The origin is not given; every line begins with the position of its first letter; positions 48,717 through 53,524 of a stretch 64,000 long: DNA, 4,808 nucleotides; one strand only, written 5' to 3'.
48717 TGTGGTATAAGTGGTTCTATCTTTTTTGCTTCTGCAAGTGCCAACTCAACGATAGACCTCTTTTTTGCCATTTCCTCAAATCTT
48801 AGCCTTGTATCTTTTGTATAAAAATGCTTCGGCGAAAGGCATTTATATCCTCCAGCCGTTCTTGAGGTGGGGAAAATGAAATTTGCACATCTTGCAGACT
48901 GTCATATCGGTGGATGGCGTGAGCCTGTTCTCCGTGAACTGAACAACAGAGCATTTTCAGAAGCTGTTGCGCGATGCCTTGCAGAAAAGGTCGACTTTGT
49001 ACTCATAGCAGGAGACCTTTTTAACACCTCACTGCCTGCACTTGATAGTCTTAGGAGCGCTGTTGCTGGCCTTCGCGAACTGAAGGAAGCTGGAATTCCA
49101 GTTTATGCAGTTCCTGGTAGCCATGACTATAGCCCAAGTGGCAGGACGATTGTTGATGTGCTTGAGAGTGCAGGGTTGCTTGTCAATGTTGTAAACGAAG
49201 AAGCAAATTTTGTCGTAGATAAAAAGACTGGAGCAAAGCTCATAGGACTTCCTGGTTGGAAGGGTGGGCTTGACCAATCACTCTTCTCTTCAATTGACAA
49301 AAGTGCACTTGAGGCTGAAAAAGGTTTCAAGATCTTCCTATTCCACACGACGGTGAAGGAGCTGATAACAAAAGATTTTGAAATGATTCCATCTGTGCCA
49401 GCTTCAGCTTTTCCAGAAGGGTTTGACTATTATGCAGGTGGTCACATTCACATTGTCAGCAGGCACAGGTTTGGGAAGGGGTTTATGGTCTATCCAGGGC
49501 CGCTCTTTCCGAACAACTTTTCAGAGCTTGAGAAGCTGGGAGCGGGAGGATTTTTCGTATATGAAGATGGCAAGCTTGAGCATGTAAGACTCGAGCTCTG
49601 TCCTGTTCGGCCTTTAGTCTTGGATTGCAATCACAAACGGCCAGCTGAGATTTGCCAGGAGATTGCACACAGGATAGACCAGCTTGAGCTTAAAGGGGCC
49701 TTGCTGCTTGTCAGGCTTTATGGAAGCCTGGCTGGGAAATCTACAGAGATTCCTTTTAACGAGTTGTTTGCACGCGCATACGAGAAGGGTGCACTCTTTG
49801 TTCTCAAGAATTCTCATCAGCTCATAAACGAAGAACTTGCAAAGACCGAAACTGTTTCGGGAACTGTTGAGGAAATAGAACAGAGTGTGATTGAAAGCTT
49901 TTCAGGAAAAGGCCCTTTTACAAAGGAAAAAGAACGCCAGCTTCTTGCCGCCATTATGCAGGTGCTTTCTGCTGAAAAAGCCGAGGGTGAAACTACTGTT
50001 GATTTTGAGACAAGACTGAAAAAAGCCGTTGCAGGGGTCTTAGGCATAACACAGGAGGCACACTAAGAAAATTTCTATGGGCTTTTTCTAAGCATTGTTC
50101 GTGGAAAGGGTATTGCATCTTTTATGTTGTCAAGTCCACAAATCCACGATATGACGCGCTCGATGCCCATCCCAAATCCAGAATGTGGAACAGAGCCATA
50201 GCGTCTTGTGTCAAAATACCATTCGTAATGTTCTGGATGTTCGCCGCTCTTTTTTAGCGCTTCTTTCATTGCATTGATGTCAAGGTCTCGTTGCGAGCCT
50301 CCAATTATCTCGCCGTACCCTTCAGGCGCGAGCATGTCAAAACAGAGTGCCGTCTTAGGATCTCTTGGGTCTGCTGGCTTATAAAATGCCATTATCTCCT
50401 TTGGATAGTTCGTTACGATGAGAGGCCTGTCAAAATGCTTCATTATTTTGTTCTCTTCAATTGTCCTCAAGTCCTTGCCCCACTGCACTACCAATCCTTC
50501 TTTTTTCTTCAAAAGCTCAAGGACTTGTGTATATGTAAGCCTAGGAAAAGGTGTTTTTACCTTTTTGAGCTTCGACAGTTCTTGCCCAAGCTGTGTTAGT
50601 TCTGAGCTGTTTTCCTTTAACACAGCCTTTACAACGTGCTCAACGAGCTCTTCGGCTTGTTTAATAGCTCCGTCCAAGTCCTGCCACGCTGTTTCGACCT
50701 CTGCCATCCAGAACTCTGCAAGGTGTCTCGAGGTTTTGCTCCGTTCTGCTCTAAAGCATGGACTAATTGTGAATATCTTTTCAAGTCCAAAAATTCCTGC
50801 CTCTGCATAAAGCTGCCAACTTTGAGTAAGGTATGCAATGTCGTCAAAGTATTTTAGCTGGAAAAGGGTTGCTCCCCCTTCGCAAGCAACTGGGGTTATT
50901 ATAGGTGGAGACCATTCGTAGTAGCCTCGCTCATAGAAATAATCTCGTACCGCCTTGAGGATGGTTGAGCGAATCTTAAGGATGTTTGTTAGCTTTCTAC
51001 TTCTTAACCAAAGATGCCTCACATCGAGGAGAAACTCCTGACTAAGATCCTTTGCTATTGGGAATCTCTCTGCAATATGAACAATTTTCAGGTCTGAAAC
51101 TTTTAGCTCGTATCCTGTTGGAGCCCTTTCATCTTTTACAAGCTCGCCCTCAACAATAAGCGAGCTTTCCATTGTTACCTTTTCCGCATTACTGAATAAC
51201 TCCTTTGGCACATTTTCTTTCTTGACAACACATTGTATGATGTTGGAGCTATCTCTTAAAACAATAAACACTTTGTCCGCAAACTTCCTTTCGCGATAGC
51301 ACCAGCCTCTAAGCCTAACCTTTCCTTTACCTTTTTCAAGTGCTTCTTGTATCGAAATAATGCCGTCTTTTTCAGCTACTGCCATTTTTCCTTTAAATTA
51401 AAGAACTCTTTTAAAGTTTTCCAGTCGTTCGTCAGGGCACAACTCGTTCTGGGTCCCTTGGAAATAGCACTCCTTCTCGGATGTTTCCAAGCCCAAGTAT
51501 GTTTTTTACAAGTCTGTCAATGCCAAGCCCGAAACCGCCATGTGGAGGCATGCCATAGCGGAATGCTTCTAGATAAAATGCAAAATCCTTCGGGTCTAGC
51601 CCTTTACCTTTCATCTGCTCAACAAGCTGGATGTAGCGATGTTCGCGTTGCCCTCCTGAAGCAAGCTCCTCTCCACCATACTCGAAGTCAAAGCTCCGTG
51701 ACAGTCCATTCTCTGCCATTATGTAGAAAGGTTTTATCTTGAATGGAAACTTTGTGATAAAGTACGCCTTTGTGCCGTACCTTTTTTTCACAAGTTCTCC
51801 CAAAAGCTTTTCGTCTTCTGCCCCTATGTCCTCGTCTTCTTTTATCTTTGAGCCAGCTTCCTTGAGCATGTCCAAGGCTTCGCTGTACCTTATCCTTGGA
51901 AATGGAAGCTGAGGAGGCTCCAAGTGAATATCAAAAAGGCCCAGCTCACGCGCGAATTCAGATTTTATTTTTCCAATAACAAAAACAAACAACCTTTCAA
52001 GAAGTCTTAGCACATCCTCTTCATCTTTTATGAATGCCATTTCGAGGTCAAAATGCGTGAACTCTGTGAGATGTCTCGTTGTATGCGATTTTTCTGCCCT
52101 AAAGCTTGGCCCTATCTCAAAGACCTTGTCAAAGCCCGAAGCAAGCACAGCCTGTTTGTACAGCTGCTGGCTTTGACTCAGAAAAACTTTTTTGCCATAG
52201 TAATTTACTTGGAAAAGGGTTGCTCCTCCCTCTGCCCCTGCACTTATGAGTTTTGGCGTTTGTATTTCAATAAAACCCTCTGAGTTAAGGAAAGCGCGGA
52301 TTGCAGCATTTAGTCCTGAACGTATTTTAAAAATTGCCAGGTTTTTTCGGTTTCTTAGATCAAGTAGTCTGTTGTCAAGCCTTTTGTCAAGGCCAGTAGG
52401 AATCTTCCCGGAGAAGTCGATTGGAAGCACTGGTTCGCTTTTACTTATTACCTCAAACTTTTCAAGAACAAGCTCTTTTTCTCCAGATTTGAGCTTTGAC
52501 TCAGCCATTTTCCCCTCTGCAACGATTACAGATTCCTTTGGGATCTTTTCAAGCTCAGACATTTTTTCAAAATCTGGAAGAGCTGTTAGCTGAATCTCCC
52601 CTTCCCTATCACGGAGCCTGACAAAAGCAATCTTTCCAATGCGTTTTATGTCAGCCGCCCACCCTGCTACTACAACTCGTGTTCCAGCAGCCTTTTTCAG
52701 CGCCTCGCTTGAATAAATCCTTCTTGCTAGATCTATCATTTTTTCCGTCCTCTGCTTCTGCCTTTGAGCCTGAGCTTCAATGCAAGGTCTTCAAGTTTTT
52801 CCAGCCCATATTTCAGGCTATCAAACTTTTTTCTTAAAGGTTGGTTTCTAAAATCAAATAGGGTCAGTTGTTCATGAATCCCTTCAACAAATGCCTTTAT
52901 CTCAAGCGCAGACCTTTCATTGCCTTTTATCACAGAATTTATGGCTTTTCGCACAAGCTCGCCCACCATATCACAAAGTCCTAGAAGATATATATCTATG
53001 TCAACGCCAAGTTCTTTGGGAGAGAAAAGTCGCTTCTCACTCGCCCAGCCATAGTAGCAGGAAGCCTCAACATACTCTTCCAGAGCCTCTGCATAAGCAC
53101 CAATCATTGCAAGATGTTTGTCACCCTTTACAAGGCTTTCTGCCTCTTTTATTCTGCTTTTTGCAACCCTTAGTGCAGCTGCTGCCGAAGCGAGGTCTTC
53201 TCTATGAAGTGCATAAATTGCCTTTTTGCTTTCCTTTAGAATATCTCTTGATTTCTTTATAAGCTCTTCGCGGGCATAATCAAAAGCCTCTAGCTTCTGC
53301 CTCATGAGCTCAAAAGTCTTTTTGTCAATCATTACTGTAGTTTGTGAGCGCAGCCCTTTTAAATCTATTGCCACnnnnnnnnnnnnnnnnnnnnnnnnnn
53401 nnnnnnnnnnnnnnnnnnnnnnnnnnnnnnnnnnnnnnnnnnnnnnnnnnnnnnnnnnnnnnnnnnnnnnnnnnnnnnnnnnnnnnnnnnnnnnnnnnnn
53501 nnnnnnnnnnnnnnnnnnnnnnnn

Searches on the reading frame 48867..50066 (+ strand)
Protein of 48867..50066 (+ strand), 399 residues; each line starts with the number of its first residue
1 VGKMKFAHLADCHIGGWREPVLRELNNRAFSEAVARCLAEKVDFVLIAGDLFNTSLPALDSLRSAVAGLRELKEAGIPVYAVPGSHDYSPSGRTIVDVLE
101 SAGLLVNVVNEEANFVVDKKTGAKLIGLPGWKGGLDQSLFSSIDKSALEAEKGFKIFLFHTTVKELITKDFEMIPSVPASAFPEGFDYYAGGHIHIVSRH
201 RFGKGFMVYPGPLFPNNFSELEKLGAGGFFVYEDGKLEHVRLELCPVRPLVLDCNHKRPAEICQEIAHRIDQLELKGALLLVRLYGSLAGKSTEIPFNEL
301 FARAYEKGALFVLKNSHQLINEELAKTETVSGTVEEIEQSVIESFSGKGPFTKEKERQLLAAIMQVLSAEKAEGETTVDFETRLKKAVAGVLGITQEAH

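Call 84: search_protein_families(library=pfam, proteins=[window:48867-50066:+], max_evalue=0.001)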
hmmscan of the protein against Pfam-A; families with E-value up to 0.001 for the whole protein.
window:48867-50066:+ (399 aa): 2 families
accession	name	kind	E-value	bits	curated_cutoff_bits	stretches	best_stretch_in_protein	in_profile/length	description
PF00149.33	Metallophos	-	6.1e-13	50.1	21.5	1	4-196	1-190/191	Calcineurin-like phosphoesterase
PF12850.12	Metallophos_2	-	1.3e-09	38.7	27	1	4-218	1-140/154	Calcineurin-like phosphoesterase superfamily domain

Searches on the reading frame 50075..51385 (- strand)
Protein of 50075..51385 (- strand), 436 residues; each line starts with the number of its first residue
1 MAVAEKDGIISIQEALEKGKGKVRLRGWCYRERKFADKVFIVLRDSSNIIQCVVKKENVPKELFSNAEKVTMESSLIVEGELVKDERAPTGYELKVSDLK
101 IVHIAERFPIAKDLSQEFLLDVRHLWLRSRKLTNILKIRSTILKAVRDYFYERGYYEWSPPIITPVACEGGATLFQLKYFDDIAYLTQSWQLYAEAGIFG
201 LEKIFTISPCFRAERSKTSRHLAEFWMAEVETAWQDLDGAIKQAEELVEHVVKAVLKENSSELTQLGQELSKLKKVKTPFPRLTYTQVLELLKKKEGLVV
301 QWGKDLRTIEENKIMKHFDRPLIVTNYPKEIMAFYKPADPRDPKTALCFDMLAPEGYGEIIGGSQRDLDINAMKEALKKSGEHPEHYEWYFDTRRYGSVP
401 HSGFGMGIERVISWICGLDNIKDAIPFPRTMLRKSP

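Call 98: search_protein_families(library=pfam, proteins=[window:50075-51385:-], max_evalue=0.0001)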
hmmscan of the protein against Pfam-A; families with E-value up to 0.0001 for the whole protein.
window:50075-51385:- (436 aa): 2 families
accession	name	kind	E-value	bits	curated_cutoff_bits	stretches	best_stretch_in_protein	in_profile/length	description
PF00152.25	tRNA-synt_2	-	2.3e-75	254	25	1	116-430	2-307/308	tRNA synthetases class II (D, K and N)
PF01336.31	tRNA_anti-codon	-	7.6e-12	45.4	27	1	23-102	1-75/75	OB-fold nucleic acid binding domain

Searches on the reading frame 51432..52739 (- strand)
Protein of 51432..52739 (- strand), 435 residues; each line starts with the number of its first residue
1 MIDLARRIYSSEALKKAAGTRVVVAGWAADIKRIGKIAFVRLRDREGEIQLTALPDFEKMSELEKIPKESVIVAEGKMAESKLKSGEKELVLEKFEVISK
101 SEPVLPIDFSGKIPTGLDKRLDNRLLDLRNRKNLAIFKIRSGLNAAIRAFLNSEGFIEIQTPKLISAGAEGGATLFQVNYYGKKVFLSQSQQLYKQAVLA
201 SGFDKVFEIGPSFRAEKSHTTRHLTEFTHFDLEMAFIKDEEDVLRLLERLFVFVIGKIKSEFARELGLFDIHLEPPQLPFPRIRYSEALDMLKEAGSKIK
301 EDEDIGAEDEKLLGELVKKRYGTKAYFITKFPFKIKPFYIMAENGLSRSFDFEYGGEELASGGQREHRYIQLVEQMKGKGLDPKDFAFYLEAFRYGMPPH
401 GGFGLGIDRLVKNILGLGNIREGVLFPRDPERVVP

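Call 98: search_protein_families(library=pfam, proteins=[window:51432-52739:-], max_evalue=0.0001)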
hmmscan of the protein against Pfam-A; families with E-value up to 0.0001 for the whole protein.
window:51432-52739:- (435 aa): 2 families
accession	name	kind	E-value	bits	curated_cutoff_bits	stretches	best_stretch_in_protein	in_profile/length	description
PF00152.25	tRNA-synt_2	-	5.3e-88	295.5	25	1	118-429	3-307/308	tRNA synthetases class II (D, K and N)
PF01336.31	tRNA_anti-codon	-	2.3e-12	47.1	27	1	22-98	1-75/75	OB-fold nucleic acid binding domain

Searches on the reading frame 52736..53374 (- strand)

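Call 98: search_protein_families(library=pfam, proteins=[window:52736-53374:-], max_evalue=0.0001)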
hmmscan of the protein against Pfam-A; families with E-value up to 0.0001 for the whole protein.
window:52736-53374:- (212 aa): 1 family
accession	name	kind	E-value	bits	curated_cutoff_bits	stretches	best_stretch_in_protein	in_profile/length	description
PF01997.21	Translin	-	4.1e-30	105.7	25.9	1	35-205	3-205/205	Translin family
